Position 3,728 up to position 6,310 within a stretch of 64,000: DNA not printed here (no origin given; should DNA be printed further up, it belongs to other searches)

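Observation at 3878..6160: PolB with degenerate exonuclease motifs and a non-canonical motif C (HMYVDG instead of YGDTDS)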

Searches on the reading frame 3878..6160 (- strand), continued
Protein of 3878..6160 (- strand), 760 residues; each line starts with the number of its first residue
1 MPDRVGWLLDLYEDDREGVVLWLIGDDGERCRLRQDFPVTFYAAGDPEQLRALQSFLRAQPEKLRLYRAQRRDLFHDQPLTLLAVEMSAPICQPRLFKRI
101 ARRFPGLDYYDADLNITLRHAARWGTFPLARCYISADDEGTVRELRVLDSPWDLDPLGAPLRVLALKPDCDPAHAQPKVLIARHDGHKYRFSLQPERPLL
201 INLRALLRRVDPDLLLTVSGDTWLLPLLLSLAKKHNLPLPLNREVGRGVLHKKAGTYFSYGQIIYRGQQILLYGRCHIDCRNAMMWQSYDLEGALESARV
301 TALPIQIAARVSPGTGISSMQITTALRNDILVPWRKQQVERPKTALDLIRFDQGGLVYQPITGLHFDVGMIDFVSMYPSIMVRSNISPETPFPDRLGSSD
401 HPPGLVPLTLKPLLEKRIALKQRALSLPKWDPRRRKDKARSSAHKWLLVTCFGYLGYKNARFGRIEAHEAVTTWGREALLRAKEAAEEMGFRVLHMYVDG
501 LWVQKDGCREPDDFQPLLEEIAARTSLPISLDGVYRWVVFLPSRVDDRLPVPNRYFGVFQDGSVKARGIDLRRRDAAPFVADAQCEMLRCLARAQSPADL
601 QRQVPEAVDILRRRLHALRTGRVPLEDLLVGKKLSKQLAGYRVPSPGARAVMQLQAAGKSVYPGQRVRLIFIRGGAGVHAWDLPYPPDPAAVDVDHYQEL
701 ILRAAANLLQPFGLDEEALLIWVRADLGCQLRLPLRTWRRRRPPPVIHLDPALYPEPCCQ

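Call 57: search_solved_structures(query=A1, max_evalue=1e-20, show_alignments=2)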
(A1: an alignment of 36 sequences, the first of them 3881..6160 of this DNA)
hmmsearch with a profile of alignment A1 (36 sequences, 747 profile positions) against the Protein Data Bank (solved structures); distinct sequences matched with E-value up to 1e-20: 51.
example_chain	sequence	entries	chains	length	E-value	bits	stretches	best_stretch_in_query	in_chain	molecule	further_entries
5mdn_A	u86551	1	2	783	7.4e-60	206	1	295-721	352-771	DNA polymerase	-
4fm2_A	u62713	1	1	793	1.2e-54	188.7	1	297-726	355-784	DNA polymerase 1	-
4flt_A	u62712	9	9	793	2.1e-54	188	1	297-726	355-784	DNA polymerase 1 | Pyrococcus abyssi B family DNA polymerase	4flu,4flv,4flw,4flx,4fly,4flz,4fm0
4ahc_A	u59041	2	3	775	2.3e-52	181.2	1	296-727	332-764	DNA POLYMERASE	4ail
5h12_A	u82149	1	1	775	4.2e-52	180.3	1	298-727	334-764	Deep Vent DNA Polymerase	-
6wya_A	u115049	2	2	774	1.4e-51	178.6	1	350-728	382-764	DNA polymerase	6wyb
8s84_A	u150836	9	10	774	5.2e-51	176.7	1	351-727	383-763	DNA polymerase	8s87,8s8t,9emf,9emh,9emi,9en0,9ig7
2jgu_A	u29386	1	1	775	1.5e-50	175.2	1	295-727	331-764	DNA POLYMERASE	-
1wns_A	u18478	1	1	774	1.9e-50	174.8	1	350-727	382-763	DNA POLYMERASE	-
4k8z_A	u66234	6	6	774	2.2e-50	174.6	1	350-727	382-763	DNA polymerase | DNA polymerase,DNA polymerase,DNA polymerase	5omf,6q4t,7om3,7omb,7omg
3a2f_A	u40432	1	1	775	2.6e-50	174.4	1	295-727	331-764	DNA polymerase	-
1wn7_A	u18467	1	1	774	3.3e-50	174.1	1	350-727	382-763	Family B DNA Polymerase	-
5vu5_A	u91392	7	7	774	5.2e-49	170.1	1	350-727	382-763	DNA polymerase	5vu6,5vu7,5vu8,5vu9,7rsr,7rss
2vwk_A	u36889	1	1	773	1.7e-48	168.4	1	352-725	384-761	DNA POLYMERASE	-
7tqw_A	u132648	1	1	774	2.3e-48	168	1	350-727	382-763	DNA polymerase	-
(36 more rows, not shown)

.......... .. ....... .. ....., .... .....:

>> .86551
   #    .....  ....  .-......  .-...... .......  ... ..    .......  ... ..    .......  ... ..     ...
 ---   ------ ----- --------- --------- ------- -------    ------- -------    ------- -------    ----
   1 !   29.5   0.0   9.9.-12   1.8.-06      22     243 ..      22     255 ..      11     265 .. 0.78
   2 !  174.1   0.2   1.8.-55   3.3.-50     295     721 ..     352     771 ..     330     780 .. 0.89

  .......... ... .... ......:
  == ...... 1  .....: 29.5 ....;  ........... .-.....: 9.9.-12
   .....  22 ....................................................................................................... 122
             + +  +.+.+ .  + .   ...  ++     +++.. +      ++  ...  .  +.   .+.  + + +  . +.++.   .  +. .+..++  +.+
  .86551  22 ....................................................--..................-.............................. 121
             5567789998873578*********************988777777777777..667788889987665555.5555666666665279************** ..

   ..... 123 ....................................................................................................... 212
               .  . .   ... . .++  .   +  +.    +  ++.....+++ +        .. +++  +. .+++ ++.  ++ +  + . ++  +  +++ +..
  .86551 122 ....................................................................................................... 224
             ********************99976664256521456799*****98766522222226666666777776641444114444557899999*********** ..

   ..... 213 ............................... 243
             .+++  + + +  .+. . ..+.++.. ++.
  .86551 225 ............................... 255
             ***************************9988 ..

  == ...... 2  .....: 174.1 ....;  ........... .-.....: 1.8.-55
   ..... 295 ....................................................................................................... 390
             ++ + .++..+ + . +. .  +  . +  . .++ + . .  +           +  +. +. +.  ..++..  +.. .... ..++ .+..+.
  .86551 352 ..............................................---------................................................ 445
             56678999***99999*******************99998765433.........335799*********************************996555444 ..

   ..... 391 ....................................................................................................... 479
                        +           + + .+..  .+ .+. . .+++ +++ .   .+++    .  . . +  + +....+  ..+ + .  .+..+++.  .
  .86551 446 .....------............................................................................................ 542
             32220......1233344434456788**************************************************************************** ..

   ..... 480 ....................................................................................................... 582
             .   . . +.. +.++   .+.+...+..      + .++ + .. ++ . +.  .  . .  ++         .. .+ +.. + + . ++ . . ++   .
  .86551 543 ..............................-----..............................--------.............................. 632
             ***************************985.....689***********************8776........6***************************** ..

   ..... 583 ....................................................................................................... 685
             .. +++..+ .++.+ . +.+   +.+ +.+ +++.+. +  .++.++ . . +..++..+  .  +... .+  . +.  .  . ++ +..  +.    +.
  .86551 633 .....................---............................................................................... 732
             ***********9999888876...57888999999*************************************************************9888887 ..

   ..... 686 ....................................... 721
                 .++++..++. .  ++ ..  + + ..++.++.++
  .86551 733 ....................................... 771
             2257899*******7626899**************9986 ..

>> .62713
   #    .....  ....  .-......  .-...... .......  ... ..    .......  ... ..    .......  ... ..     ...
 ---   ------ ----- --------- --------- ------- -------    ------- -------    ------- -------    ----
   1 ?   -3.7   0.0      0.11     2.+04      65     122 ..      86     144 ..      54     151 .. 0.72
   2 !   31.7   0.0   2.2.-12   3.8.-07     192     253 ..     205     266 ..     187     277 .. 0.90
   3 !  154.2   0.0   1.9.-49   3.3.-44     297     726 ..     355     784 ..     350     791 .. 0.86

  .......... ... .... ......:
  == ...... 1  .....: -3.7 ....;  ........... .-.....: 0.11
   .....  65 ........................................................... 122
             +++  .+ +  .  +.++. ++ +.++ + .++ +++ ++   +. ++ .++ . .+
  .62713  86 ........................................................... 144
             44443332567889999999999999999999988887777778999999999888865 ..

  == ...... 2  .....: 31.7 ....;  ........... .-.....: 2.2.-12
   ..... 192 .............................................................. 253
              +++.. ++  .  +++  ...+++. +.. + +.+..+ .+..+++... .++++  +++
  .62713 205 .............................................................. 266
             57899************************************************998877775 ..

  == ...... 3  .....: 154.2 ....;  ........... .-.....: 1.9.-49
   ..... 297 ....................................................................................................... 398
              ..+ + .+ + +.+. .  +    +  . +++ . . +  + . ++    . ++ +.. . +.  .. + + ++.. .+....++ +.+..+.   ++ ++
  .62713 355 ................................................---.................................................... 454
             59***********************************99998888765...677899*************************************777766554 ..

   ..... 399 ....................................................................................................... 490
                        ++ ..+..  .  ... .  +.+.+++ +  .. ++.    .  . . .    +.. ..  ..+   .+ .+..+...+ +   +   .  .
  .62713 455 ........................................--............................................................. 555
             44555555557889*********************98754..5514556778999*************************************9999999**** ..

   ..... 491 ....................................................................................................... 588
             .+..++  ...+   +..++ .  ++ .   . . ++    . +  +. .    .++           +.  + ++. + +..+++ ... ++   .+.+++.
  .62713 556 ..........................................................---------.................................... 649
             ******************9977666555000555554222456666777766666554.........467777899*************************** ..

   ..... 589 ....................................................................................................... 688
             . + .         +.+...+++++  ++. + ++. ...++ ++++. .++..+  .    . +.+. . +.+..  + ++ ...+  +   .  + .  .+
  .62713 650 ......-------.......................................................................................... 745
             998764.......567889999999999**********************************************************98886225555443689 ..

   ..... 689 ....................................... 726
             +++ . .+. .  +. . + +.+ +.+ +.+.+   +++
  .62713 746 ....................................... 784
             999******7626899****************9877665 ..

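Call 71: search_protein_families(library=padloc, proteins=[window:3878-6160:-], max_evalue=0.01)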
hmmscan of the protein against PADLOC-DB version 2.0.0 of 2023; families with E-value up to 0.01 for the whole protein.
window:3878-6160:- (760 aa): 1 family
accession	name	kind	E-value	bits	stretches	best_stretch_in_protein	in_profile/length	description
PDLC03707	HEase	-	1.6e-17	60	1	451-719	1390-1652/1671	homing endonuclease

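Call 72: search_protein_families(library=phrogs, proteins=[window:3878-6160:-], max_evalue=0.01)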
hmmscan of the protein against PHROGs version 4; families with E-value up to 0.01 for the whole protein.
window:3878-6160:- (760 aa): 2 families
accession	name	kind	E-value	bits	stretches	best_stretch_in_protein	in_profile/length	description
phrog_262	-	DNA, RNA and nucleotide metabolism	2.4e-24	86.4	1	311-493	349-565/856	DNA polymerase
phrog_2062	-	DNA, RNA and nucleotide metabolism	0.00045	19.9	1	353-390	384-421/502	DNA polymerase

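Call 73: find_related_loci(query=A1, collection=viral_contigs, flank=10000)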
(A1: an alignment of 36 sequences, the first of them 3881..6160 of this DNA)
Query A1 (760 aa) in viral_contigs; peptide patterns used: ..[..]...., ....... (x = any residue, [..] = any of these).
50 stretches matched a pattern; 2 encode a relative of the query (tblastn E <= 1e-3); 2 distinct loci.
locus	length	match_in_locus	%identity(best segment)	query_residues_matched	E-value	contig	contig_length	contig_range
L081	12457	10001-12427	55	6-736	0e+0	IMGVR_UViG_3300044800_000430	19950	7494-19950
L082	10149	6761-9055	52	5-712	0e+0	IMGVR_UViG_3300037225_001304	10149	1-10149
